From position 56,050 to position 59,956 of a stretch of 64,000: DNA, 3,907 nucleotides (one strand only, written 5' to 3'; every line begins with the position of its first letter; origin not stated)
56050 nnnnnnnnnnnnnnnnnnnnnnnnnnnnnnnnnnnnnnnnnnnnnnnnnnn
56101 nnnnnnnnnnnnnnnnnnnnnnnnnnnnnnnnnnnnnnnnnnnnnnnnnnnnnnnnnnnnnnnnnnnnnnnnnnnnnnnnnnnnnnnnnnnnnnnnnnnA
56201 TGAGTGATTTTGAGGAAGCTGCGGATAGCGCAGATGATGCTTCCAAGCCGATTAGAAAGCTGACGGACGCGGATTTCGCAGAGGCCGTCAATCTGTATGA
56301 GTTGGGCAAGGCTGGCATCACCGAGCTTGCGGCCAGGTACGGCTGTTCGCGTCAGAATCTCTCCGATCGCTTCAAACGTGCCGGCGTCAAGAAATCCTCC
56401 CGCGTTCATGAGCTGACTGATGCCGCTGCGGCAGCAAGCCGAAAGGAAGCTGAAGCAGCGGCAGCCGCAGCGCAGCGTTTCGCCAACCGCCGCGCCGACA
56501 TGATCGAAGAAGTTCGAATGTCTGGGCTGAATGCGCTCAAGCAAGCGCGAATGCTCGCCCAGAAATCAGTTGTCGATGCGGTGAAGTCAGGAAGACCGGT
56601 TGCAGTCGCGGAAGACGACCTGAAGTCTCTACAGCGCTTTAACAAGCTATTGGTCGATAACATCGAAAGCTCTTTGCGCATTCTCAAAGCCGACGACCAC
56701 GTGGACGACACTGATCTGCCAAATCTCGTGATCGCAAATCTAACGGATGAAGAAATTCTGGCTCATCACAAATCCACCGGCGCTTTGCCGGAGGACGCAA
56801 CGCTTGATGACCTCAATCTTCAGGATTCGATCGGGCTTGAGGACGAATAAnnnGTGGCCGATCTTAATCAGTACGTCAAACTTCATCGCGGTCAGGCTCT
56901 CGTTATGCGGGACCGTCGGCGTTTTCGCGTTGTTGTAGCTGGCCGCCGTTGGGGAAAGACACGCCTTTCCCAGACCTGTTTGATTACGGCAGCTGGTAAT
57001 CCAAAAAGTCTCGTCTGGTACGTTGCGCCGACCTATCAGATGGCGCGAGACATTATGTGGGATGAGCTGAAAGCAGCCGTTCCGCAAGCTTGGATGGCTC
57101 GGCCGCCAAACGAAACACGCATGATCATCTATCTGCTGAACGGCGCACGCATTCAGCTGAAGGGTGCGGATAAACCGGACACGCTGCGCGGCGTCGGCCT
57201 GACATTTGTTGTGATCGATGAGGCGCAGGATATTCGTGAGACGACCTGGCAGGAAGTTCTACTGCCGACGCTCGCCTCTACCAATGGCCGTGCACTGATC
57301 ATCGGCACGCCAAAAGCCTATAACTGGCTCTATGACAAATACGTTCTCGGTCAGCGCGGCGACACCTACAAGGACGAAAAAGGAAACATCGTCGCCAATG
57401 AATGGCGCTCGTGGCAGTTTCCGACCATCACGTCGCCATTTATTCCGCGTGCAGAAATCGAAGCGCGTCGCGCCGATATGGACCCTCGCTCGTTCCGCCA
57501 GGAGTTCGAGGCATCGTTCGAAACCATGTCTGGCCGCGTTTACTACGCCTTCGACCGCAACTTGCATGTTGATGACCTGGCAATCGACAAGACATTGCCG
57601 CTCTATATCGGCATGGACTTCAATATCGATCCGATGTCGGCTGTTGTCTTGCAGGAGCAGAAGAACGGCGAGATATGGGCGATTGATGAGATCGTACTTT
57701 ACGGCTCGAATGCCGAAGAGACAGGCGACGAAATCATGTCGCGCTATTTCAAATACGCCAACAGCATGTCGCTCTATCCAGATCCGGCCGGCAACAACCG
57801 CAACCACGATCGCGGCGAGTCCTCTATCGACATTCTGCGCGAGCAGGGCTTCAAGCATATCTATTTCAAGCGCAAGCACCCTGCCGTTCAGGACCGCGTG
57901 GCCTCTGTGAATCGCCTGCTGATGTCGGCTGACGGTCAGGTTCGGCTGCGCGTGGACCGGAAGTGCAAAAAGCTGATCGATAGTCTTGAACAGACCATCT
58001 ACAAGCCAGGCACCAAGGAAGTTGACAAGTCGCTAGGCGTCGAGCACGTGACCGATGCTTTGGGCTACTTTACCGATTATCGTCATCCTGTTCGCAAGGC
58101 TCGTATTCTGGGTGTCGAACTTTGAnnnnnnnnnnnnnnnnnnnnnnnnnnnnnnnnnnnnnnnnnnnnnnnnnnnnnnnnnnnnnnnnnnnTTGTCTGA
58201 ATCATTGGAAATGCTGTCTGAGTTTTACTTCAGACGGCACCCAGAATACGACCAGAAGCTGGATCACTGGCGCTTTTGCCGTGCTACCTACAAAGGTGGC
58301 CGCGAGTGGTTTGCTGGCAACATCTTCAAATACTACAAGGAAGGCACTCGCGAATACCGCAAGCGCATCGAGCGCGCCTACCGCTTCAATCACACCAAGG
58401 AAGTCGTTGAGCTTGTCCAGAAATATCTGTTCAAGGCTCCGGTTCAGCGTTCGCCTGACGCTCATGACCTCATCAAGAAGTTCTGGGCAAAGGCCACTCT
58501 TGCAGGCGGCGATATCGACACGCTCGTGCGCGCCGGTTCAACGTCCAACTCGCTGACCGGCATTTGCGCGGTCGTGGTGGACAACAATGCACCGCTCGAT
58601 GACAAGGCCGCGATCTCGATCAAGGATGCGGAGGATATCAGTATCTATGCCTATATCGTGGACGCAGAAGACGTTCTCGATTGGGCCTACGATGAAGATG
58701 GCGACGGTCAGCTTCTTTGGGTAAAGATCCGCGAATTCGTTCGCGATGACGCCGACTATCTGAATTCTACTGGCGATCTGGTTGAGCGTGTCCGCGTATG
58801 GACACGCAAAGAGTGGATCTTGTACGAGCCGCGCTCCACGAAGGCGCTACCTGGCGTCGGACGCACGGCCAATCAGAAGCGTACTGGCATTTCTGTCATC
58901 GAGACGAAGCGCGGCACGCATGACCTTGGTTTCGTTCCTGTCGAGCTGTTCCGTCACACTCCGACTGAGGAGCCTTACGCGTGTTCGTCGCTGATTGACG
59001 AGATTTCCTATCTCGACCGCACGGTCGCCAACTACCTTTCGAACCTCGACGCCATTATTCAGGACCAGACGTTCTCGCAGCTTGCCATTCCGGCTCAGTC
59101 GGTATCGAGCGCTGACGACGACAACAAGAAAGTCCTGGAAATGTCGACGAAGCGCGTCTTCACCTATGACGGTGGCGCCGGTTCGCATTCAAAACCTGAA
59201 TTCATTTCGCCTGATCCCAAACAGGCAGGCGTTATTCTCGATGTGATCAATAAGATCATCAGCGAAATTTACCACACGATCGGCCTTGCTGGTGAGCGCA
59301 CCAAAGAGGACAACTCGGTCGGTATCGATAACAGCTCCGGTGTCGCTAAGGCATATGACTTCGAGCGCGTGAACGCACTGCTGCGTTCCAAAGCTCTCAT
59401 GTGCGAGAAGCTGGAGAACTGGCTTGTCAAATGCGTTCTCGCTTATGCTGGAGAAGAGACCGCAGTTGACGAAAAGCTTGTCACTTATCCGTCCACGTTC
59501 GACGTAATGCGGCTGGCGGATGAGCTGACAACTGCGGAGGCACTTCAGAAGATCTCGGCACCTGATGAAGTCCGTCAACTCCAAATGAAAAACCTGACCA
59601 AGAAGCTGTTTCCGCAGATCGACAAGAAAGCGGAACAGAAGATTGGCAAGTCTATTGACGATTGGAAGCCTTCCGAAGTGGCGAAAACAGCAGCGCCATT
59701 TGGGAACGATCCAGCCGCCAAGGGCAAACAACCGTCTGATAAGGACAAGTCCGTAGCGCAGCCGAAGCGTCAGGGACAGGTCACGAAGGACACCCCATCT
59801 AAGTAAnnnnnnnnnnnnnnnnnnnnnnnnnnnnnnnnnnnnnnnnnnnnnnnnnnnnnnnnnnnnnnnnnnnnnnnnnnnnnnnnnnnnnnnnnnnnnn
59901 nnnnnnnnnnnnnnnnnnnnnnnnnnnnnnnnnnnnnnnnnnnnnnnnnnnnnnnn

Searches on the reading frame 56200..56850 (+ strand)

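Call 86: search_protein_families(library=phrogs, proteins=[window:56200-56850:+], max_evalue=0.01)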
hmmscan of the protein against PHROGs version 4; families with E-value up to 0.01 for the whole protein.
window:56200-56850:+ (216 aa): 2 families
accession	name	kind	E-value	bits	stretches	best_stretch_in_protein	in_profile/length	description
phrog_867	-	DNA, RNA and nucleotide metabolism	1.5e-35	124.1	1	19-198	10-186/220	DNA binding domain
phrog_664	-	DNA, RNA and nucleotide metabolism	0.0024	18.7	1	7-106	71-168/210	DNA binding protein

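Call 87: search_protein_families(library=pfam, proteins=[window:56200-56850:+], max_evalue=0.01)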
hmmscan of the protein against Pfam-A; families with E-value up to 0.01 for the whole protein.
window:56200-56850:+ (216 aa): 1 family
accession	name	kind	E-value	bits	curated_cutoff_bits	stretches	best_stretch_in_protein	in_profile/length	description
PF02796.21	HTH_7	-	0.0012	19.4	23.8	1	19-52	4-36/45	Helix-turn-helix domain of resolvase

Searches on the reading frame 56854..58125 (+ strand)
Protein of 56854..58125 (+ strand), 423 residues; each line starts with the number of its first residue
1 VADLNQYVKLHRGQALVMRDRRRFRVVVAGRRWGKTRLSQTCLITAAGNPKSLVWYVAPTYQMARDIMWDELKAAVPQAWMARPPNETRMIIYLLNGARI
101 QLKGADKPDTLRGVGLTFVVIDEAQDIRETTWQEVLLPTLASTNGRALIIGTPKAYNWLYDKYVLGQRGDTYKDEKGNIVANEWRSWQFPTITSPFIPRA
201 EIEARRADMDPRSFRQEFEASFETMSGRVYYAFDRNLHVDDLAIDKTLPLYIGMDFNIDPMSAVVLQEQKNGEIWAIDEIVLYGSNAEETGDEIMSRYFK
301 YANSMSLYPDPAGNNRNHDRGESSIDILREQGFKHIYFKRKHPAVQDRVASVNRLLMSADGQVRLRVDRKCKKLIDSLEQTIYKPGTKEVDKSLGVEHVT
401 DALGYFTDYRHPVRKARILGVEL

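Call 86: search_protein_families(library=phrogs, proteins=[window:56854-58125:+], max_evalue=0.01)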
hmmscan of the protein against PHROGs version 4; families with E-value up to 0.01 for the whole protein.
window:56854-58125:+ (423 aa): 10 families
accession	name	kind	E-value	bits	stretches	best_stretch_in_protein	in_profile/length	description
phrog_2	-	head and packaging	2.1e-51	176.6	1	10-415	266-598/807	terminase large subunit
phrog_10250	-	head and packaging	1.2e-45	157.1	1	207-416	3-221/228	terminase large subunit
phrog_7579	-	head and packaging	1.4e-12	48.3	1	16-218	11-209/239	terminase large subunit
phrog_38319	-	unknown function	3.8e-11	43.9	1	13-266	9-269/271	-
phrog_9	-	head and packaging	1.1e-07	32.2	1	20-153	219-359/812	terminase large subunit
phrog_5653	-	head and packaging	4.4e-06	27.5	1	224-414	5-184/199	terminase large subunit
phrog_979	-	head and packaging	4.2e-05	23.4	1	4-133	148-282/642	terminase large subunit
phrog_675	-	head and packaging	4.7e-05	22.9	1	14-162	47-200/576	terminase large subunit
phrog_3717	-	head and packaging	4.8e-05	24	1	86-265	92-267/277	terminase large subunit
phrog_6672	-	head and packaging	0.00027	21.5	1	270-419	3-138/145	terminase large subunit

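Call 87: search_protein_families(library=pfam, proteins=[window:56854-58125:+], max_evalue=0.01)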
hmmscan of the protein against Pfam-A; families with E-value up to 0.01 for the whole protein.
window:56854-58125:+ (423 aa): 4 families
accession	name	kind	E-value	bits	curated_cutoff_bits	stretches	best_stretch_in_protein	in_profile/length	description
PF04466.19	Terminase_3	-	8.6e-06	25.9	23.2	1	22-169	2-154/201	Phage terminase large subunit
PF03237.21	Terminase_6N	-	3.4e-05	24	22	1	28-229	3-207/215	Terminase large subunit, T4likevirus-type, N-terminal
PF17289.8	Terminase_6C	-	8.3e-05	23.1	22.6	1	252-406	1-151/155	Terminase RNaseH-like domain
PF13401.12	AAA_22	-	0.0021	18.8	27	1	21-159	4-130/130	AAA domain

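Call 110: search_dna_similar(query=window:56854-58125:+, collection=phages, mode=protein, max_rows=40, rows=spread, max_evalue=0.00001)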
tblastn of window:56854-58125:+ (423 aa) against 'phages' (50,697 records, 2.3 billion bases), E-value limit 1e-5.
Records with a match: 2127; places in all: 2131; records where one place covers at least 80% of the query: 1409.
Best place of each record, by identity: 60-80% 10; <60% 2117.
By first word of the organism name: Salmonella 640; Vibrio 463; Escherichia 393; Klebsiella 140; Mycobacterium 68; Gordonia 46; Pseudomonas 44; Microbacterium 38; Pelagibacter 29; Bacteriophage 16; and 66 more.
By host as written in the record: - 438; Escherichia coli 187; Salmonella enterica 77; Salmonella enterica subsp. enterica serovar Enteritidis 76; Salmonella enterica subsp. enterica serovar Typhimurium 66; Salmonella sp. 61; Salmonella enterica subsp. enterica serovar Enteritidis PT1 59; Klebsiella pneumoniae 42; and 418 more.
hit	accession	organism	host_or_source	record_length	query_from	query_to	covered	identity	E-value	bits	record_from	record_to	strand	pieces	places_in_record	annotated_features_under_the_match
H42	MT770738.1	Rhizobium phage B1VFA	Rhizobium leguminosarum VF39SM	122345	8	423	98%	69.8%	0e+0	593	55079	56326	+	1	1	putative terminase large subunit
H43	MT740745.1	Ralstonia phage Raharianne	Ralstonia pseudosolanacearum I-31 ...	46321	54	406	83%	42.2%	6e-90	303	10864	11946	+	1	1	terminase large subunit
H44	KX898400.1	Pseudomonas phage JG054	Pseudomonas aeruginosa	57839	34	413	90%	28.7%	4e-39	155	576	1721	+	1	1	terL: terminase large subunit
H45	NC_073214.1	Salmonella phage vB_SenS_ER1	Salmonella enterica subsp. enterica ...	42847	34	415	90%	28.2%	3e-24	111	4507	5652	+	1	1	hypothetical protein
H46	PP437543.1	Salmonella phage vB_SenS_Psm140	Salmonella enterica subsp. enterica ...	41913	34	415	90%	27.9%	6e-24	110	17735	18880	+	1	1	terminase large subunit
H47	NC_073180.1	Salmonella phage templet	Salmonella enterica subsp. enterica ...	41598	34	415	90%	27.9%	2e-23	108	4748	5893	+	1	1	terminase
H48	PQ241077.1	Salmonella phage vB_SgulP_SP580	Salmonella enterica subsp. enterica ...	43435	38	415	89%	27.9%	7e-24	110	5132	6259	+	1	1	terminase large subunit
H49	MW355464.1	Salmonella phage vB_SenS_ER22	Salmonella enterica subsp. enterica ...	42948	38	415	89%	27.6%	7e-24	110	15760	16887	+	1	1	hypothetical protein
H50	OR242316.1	Salmonella phage RA140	Salmonella enterica subsp. enterica ...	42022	43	415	88%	28.0%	1e-23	109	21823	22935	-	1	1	hypothetical protein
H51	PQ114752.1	Microbacterium phage CoolCookie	Microbacterium foliorum NRRL B-24224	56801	51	418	87%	27.5%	2e-17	91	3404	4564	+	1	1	11: terminase large subunit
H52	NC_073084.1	Escherichia phage vb_EcoS_bov22_1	Escherichia coli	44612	49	413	86%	27.2%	4e-20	99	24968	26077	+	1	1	terminase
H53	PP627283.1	Escherichia phage SM_S22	Escherichia coli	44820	49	413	86%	27.1%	1e-20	100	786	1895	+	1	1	hypothetical protein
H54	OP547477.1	Vibrio phage 27Ua.3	Vibrio parahaemolyticus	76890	34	405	88%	26.5%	1e-19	97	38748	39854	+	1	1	hypothetical protein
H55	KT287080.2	Enterobacter phage phiEap-2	Enterobacter aerogenes 3-SP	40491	48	418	88%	26.4%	6e-21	101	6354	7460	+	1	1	hypothetical protein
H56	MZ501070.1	Escherichia phage GeorgBuechner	Escherichia coli K-12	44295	49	413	86%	26.6%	9e-20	98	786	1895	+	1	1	terminase large subunit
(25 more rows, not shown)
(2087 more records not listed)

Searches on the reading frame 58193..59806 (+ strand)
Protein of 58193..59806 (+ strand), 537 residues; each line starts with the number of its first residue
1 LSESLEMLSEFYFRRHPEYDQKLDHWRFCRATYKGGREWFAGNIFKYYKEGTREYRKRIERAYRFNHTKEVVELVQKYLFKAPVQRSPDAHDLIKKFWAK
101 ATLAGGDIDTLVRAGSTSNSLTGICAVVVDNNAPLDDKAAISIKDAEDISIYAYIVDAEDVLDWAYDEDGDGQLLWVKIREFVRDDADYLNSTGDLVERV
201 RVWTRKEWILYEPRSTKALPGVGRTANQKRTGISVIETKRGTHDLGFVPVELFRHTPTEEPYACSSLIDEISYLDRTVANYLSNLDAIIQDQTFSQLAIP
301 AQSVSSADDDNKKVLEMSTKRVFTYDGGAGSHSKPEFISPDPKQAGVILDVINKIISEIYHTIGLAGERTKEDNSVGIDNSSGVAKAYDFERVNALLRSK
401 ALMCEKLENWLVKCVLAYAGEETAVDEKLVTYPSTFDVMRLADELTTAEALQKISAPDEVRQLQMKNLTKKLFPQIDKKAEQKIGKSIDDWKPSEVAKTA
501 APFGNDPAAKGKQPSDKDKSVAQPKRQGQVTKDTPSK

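Call 9: search_protein_families(library=phrogs, proteins=[window:58193-59806:+], max_evalue=0.001)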
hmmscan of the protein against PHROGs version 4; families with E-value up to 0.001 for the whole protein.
window:58193-59806:+ (537 aa): 3 families
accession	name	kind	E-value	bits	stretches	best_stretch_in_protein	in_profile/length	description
phrog_145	-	head and packaging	1.8e-91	308.3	1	14-503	12-481/493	portal protein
phrog_12458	-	unknown function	9.1e-67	226.2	1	6-224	24-243/265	-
phrog_20858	-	unknown function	2.6e-66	224.5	1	299-496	1-197/250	-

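Call 10: search_protein_families(library=pfam, proteins=[window:58193-59806:+], max_evalue=0.001)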
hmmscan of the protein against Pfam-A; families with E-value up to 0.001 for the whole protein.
window:58193-59806:+ (537 aa): 1 family
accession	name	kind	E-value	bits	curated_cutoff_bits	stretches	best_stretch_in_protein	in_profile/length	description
PF05133.19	SPP1_portal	-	7.1e-13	48.7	25.5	1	21-466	3-391/416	Phage portal protein, SPP1 Gp6-like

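Call 11: search_dna_similar(query=window:58193-59806:+, collection=phages, mode=protein, max_rows=25)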
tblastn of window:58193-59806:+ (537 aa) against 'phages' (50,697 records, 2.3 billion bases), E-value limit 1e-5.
Records with a match: 39; places in all: 39; records where one place covers at least 80% of the query: 37.
Best place of each record, by identity: <60% 39.
By first word of the organism name: Rhizobium 10; Pseudomonas 6; Klebsiella 6; Escherichia 4; Pelagibacter 4; Salmonella 2; Stenotrophomonas 2; Xanthomonas 1; Tunturiibacter 1; Phage 1; and 2 more.
By host as written in the record: - 4; Pseudomonas syringae pv. actinidiae 3; Rhizobium etli CFN42 2; Pseudomonas syringae pv. avii 2; Salmonella enterica subsp. enterica serovar Typhimurium strain LT2 2; Candidatus Pelagibacter sp. HTCC7211 2; R. phaseoli sv. phaseoli INC 2-5 1; Rhizobium leguminosarum VF39SM 1; and 22 more.
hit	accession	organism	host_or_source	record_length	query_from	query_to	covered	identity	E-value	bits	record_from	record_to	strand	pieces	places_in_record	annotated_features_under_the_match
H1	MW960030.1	Rhizobium phage RHph_X66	R. phaseoli sv. phaseoli INC 2-5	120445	8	536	99%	56.5%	0e+0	591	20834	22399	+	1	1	putative portal protein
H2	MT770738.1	Rhizobium phage B1VFA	Rhizobium leguminosarum VF39SM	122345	8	537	99%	56.0%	0e+0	591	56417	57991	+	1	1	portal protein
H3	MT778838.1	Rhizobium phage V1VFA-S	-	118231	8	535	98%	56.2%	0e+0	592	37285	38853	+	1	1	portal protein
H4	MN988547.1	Rhizobium phage RHph_Y2_11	Rhizobium etli Y2_11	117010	6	537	99%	55.0%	2e-180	568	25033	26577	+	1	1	putative phage portal protein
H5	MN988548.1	Rhizobium phage RHph_Y2_17_1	Rhizobium etli Y2_17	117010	6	537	99%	55.0%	2e-180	568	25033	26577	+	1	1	putative phage portal protein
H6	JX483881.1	Rhizobium phage RHEph10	Rhizobium etli CFN42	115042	6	537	99%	54.5%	4e-177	559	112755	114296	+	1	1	putative phage portal protein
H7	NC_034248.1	Rhizobium phage RHEph10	Rhizobium etli CFN42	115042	6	537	99%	54.5%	4e-177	559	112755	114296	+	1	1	putative phage portal protein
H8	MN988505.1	Rhizobium phage RHph_N1_10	Rhizobium phaseoli N1_10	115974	6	537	99%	53.7%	3e-175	554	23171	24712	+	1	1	putative phage portal protein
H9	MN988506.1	Rhizobium phage RHph_N1_15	Rhizobium phaseoli N1_15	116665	6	537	99%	53.7%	3e-175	554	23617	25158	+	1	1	hypothetical protein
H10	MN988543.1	Rhizobium phage RHph_N2_6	Rhizobium phaseoli N2_6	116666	6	537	99%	53.7%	3e-175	554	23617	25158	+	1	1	hypothetical protein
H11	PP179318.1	Pseudomonas phage Nican01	Pseudomonas syringae CC0094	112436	14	534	97%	46.3%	7e-137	443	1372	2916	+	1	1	portal protein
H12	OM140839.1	Pseudomonas phage ZY21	Pseudomonas syringae pv. actinidiae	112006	14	534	97%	46.1%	3e-137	444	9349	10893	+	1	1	portal protein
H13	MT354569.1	Pseudomonas phage phiK7B1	Pseudomonas syringae pv. actinidiae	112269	14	534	97%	46.1%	3e-137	444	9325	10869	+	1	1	portal protein | major capsid protein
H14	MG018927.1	Pseudomonas phage nickie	Pseudomonas syringae pv. avii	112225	14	534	97%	45.7%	2e-133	434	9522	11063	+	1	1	portal protein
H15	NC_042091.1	Pseudomonas phage nickie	Pseudomonas syringae pv. avii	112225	14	534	97%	45.7%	2e-133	434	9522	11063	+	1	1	portal protein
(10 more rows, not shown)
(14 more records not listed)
